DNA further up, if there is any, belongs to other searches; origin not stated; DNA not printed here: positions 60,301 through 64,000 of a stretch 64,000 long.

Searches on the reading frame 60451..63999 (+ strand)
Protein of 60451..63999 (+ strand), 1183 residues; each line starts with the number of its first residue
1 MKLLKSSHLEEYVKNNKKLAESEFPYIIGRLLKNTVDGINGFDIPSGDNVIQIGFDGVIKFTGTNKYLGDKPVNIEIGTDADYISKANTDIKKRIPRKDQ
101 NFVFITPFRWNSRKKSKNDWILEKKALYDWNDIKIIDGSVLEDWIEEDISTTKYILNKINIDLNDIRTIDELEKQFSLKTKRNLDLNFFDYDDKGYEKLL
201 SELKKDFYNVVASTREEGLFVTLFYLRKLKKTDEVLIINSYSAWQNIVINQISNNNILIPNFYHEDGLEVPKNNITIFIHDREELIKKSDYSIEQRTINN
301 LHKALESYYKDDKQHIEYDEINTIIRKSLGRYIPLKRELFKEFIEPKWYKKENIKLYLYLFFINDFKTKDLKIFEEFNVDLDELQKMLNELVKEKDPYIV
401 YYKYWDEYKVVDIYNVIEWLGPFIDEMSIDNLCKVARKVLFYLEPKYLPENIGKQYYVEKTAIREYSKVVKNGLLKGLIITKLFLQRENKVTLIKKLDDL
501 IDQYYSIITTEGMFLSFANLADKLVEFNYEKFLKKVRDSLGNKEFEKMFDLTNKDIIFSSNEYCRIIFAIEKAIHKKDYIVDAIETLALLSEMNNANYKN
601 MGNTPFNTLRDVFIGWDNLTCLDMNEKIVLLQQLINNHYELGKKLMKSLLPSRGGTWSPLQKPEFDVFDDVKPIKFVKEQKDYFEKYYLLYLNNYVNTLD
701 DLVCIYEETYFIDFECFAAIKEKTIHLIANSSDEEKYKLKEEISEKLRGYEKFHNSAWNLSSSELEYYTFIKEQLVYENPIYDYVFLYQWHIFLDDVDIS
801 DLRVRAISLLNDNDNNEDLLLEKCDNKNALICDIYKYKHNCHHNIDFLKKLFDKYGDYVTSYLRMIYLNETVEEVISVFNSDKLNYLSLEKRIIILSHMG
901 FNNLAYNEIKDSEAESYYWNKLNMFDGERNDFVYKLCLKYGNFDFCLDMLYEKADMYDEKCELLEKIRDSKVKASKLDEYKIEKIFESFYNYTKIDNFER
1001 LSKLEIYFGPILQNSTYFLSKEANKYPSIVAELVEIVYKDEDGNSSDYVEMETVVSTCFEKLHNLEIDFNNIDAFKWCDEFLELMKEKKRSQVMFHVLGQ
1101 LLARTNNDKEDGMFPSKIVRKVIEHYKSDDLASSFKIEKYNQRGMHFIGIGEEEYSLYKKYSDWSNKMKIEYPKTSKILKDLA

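Call 16: search_protein_families(library=pfam, proteins=[window:60451-63999:+], max_evalue=0.001)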
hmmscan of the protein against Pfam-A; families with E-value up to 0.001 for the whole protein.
window:60451-63999:+ (1183 aa): 0 families

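Call 17: search_protein_families(library=padloc, proteins=[window:60451-63999:+], max_evalue=0.001)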
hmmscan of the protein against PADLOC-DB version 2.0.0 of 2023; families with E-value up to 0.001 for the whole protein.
window:60451-63999:+ (1183 aa): 0 families

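Call 27: search_protein_families(library=ncbifam, proteins=[window:60451-63999:+], max_evalue=0.01)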
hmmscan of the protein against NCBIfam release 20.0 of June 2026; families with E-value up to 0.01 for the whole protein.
window:60451-63999:+ (1183 aa): 0 families

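Call 28: search_protein_families(library=phrogs, proteins=[window:60451-63999:+], max_evalue=0.01)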
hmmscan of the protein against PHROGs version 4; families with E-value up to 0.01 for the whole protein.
window:60451-63999:+ (1183 aa): 1 family
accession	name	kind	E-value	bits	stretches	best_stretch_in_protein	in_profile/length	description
phrog_18693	-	unknown function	4.3e-57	194.6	2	1-793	1-804/1258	-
